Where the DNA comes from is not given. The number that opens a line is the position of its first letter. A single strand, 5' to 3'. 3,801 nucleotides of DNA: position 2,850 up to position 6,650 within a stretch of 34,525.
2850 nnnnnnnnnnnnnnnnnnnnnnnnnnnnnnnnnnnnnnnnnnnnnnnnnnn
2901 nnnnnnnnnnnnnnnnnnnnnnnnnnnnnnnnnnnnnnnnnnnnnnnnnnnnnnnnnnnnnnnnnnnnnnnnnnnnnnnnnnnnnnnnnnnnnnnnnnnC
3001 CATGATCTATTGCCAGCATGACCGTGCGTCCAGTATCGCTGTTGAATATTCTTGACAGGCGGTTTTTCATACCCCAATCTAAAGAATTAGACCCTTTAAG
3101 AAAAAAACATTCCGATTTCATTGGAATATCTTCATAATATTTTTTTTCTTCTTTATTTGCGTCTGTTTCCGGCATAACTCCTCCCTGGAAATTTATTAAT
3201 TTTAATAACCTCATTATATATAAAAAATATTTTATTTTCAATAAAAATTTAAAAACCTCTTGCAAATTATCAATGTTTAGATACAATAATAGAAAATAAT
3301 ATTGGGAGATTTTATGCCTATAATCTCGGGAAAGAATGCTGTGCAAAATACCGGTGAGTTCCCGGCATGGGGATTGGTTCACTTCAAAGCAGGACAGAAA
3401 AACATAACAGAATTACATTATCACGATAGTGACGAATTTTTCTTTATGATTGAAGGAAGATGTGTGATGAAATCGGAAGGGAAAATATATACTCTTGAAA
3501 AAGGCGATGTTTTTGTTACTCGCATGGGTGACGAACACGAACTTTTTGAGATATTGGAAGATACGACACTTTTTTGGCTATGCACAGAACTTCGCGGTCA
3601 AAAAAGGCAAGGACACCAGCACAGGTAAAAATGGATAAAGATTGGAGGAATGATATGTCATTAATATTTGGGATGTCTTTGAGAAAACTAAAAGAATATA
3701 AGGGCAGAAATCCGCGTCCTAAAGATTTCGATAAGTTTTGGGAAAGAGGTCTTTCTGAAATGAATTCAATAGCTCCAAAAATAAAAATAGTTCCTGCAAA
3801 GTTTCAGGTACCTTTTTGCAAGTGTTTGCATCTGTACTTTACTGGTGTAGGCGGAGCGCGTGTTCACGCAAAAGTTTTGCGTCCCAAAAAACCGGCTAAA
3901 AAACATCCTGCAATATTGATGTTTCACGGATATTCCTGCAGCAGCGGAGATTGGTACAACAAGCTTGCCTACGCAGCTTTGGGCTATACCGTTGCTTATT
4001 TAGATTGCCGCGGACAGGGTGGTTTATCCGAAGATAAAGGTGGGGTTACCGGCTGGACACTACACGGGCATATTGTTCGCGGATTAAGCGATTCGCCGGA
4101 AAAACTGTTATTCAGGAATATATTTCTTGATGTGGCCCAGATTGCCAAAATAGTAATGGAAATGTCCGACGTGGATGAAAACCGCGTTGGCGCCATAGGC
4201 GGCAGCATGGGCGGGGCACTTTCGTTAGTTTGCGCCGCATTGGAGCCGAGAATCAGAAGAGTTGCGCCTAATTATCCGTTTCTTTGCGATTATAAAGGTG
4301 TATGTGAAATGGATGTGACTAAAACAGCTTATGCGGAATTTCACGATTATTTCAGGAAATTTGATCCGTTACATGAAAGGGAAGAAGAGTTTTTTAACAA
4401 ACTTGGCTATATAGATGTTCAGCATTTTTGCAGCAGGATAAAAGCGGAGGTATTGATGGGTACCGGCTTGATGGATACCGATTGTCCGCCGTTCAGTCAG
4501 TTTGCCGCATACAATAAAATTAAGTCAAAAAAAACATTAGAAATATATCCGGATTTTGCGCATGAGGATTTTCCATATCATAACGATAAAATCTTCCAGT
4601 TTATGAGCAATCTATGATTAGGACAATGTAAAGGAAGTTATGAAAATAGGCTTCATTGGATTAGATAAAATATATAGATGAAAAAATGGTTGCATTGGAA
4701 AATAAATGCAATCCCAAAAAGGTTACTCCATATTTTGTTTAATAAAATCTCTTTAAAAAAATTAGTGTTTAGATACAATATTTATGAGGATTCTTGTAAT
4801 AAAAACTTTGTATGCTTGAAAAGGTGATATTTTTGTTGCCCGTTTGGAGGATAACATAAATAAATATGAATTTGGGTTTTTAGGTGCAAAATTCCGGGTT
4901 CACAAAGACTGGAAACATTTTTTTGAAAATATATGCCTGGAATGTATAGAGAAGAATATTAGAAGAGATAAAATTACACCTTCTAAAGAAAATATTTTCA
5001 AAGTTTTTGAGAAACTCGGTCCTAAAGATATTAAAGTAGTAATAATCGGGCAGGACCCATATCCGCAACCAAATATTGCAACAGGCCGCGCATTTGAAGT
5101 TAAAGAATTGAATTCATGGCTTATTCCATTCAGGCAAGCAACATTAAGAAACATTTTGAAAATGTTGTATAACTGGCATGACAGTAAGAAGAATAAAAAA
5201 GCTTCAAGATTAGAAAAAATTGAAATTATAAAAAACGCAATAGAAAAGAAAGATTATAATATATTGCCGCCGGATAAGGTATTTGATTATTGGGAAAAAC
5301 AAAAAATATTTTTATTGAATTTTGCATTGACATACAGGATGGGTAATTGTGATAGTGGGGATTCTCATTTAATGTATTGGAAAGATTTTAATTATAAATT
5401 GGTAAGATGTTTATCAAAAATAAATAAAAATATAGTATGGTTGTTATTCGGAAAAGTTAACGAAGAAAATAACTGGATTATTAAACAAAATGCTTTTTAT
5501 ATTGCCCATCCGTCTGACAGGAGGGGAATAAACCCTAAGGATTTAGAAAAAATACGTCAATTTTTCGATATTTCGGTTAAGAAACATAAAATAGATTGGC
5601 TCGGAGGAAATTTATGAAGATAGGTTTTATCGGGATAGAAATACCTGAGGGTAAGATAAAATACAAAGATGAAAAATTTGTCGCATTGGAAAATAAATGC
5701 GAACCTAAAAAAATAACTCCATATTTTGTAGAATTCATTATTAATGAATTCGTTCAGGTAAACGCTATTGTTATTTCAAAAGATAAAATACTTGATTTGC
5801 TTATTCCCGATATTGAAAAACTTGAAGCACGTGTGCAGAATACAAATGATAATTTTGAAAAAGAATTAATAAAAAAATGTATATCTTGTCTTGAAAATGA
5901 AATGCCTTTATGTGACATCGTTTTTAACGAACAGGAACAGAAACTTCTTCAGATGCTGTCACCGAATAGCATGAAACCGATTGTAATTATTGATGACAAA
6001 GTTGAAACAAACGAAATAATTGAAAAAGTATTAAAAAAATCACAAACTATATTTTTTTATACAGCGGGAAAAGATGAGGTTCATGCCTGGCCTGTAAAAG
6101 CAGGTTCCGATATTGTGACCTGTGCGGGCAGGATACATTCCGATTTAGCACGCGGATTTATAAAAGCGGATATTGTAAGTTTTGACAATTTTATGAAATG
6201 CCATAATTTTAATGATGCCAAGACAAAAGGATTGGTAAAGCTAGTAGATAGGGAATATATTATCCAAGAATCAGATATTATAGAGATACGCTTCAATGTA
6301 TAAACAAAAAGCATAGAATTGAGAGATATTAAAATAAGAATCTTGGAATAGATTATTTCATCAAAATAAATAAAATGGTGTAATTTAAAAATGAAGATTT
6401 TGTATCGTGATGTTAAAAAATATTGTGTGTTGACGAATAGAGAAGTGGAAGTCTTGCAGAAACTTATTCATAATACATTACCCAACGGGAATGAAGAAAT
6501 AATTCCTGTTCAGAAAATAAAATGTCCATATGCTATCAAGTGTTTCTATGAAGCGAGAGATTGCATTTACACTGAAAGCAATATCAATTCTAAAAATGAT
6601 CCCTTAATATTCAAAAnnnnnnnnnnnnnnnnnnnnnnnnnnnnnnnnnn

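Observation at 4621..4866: Composite spacer built from duplicated pieces: ychF-like 5' fragment, cupin-promoter 15-mer, cupin 3' coding fragment fused to the ung start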

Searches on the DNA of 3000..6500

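Call 47: search_rna_families(source=window, start=3000, end=6500, threshold=evalue, max_evalue=1)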
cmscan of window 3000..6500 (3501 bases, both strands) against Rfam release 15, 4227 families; matches with E-value up to 1: 0.
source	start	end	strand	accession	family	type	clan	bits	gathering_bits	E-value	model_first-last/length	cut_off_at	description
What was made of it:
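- On Structured regulatory RNA (riboswitch/leader) in the spacer: No Rfam hit at E<=1 in 3000-6500 (call 47).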

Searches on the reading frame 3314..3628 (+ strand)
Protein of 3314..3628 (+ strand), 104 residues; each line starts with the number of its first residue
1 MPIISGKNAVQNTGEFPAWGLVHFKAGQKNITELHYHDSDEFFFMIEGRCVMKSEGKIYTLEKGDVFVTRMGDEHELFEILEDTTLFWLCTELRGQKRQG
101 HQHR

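Call 7: search_protein_families(library=pfam, proteins=[window:3314-3628:+], max_evalue=0.01)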
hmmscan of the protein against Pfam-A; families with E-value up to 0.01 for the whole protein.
window:3314-3628:+ (104 aa): 6 families
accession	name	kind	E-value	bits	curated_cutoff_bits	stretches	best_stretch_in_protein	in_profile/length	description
PF07883.17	Cupin_2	-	7.2e-11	42.1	27.2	1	21-90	2-68/70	Cupin domain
PF05899.18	Cupin_3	-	4.8e-06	26.6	23.5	1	19-74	9-61/74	EutQ-like cupin domain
PF02311.25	AraC_binding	-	3e-05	24.2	21.1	1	30-94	14-77/135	AraC-like ligand binding domain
PF21621.3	MPI_cupin_dom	-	0.0011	19.3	27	1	33-67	23-57/79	Mannose-6-phosphate isomerase, cupin domain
PF12852.13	Cupin_6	-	0.0074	16.5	26.7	1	32-78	26-75/183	Cupin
PF06339.18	Ectoine_synth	-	0.0081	16.9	27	1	29-78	45-96/127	Ectoine synthase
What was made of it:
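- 3314..3628 (+): Cupin_2 gene (104 aa), absent from the sister locus. 3482-3527 is the source segment of the cupin-like ghost. Pfam, call 7.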

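Call 31: find_homologous_proteins(query=window:3314-3628:+, max_evalue=0.00001)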
Query window:3314-3628:+ (104 aa): 65 proteins with E <= 0.00001 among 65 candidates.
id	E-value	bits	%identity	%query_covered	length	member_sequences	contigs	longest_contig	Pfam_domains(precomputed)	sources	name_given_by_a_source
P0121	1.2e-66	240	100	100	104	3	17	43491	PF07883.18,PF05899.19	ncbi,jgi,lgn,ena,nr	ncbi:MAG: hypothetical protein A2474_04740 [Elusimicrobia bacterium RIFOXYC2_FULL_34_12]|nr:MAG: hyp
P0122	2.5e-50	187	78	100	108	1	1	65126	PF07883.18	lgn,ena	-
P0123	3.7e-50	187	79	100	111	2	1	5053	PF07883.18,PF02311.26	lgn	-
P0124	7.8e-50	186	77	100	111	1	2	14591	PF07883.18,PF02311.26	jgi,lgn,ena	-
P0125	1.0e-49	185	78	100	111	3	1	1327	PF07883.18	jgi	-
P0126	1.4e-49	185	78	100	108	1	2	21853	PF07883.18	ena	-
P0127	2.0e-49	184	76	99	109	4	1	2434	PF07883.18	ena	-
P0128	2.6e-49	184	77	100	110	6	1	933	PF07883.18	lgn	-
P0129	3.7e-49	183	76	100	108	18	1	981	PF07883.18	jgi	jgi:mannose-6-phosphate isomerase-like protein (cupin superfamily)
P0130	2.6e-48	181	75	100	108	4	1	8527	PF07883.18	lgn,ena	-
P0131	6.3e-48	179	76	100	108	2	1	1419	PF07883.18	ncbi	-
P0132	7.6e-48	179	76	100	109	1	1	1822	PF07883.18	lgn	-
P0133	1.6e-47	178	77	100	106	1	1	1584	PF07883.18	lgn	-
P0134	1.8e-47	178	74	100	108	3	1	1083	-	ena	-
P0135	1.8e-47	178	75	100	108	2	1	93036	PF07883.18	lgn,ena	-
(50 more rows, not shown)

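Call 32: find_encoding_contigs(protein=P0122, flank=6000, max_places=2)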
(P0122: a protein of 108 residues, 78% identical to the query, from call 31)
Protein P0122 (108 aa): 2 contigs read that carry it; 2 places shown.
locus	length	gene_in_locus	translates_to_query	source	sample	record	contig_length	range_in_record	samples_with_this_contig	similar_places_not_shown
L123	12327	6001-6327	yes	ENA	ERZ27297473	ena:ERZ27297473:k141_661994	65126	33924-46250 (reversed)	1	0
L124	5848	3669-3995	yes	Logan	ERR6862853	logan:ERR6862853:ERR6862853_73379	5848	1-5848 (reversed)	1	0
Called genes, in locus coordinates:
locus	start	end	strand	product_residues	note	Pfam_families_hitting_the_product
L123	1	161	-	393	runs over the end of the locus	PF02661:Fic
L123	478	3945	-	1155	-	PF22666:Glyco_hydro_2_N2, PF00703:Glyco_hydro_2, PF18368:Ig_GlcNase (weak)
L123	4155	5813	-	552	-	PF13451:zf_Tbcl, PF23477:zf_Tbcl_2, PF00270:DEAD, PF04851:ResIII (faint), PF00271:Helicase_C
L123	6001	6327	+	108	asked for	PF07883:Cupin_2 (weak)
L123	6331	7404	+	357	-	PF01408:GFO_IDH_MocA, PF22725:GFO_IDH_MocA_C3, PF02894:GFO_IDH_MocA_C (faint)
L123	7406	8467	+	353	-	PF01208:URO-D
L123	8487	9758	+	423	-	PF01208:URO-D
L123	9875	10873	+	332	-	PF00532:Peripla_BP_1, PF13407:Peripla_BP_4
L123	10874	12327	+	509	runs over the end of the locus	PF00005:ABC_tran, PF13304:AAA_21 (faint), PF00005:ABC_tran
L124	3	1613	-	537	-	?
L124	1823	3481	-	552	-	PF13451:zf_Tbcl, PF23477:zf_Tbcl_2, PF00270:DEAD, PF04851:ResIII (faint), PF00271:Helicase_C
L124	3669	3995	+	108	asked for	PF07883:Cupin_2 (weak)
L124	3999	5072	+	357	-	PF01408:GFO_IDH_MocA, PF22725:GFO_IDH_MocA_C3, PF02894:GFO_IDH_MocA_C (faint)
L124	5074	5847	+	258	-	?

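Call 33: find_encoding_contigs(protein=P0126, flank=6000, max_places=2)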
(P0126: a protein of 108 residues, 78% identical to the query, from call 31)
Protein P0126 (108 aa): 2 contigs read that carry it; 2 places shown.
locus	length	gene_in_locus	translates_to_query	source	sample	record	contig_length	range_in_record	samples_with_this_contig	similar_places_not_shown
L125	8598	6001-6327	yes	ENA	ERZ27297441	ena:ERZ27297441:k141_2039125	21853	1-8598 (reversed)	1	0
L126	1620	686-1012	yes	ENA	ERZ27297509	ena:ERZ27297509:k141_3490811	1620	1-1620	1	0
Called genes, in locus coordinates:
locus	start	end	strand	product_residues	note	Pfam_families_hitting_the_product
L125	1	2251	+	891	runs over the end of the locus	-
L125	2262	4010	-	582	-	PF02838:Glyco_hydro_20b (faint), PF07555:NAGidase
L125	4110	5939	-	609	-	PF03648:Glyco_hydro_67N, PF16126:DUF4838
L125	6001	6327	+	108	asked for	PF07883:Cupin_2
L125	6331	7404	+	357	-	PF01408:GFO_IDH_MocA, PF22725:GFO_IDH_MocA_C3 (weak), PF02894:GFO_IDH_MocA_C (weak)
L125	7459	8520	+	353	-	PF01208:URO-D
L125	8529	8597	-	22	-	?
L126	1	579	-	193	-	?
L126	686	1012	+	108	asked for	PF07883:Cupin_2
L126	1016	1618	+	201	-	?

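Call 34: find_encoding_contigs(protein=P0124, flank=6000, max_places=2)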
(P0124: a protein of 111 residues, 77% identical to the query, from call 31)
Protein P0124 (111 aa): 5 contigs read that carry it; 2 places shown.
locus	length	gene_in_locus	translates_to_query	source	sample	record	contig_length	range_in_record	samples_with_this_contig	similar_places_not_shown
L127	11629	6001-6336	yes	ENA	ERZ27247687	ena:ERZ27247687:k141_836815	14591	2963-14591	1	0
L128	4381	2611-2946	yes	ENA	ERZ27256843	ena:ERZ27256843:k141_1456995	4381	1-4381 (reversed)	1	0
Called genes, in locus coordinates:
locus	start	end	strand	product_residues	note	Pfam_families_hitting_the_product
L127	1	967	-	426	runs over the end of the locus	PF02812:ELFV_dehydrog_N, PF00208:ELFV_dehydrog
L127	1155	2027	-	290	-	PF06977:SdiA-regulated, PF13449:Phytase-like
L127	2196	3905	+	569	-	PF01558:POR, PF01855:POR_N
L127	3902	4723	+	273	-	PF02775:TPP_enzyme_C, PF12367:PFO_beta_C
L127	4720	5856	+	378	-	PF02156:Glyco_hydro_26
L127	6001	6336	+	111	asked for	PF02311:AraC_binding (weak), PF07883:Cupin_2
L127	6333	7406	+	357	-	PF22725:GFO_IDH_MocA_C3 (faint), PF01408:GFO_IDH_MocA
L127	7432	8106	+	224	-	PF02492:cobW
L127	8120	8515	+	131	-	PF01155:HypA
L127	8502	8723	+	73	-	PF26551:DUF8180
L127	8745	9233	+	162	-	PF01381:HTH_3 (weak)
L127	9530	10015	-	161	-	PF13302:Acetyltransf_3, PF13527:Acetyltransf_9 (faint), PF00583:Acetyltransf_1, PF13673:Acetyltransf_10, PF13508:Acetyltransf_7, PF08445:FR47, PF24553:Rv0428c_C (weak)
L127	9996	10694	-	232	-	PF00814:TsaD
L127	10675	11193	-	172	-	PF02367:TsaE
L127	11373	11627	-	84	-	?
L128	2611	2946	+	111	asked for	PF02311:AraC_binding (weak), PF07883:Cupin_2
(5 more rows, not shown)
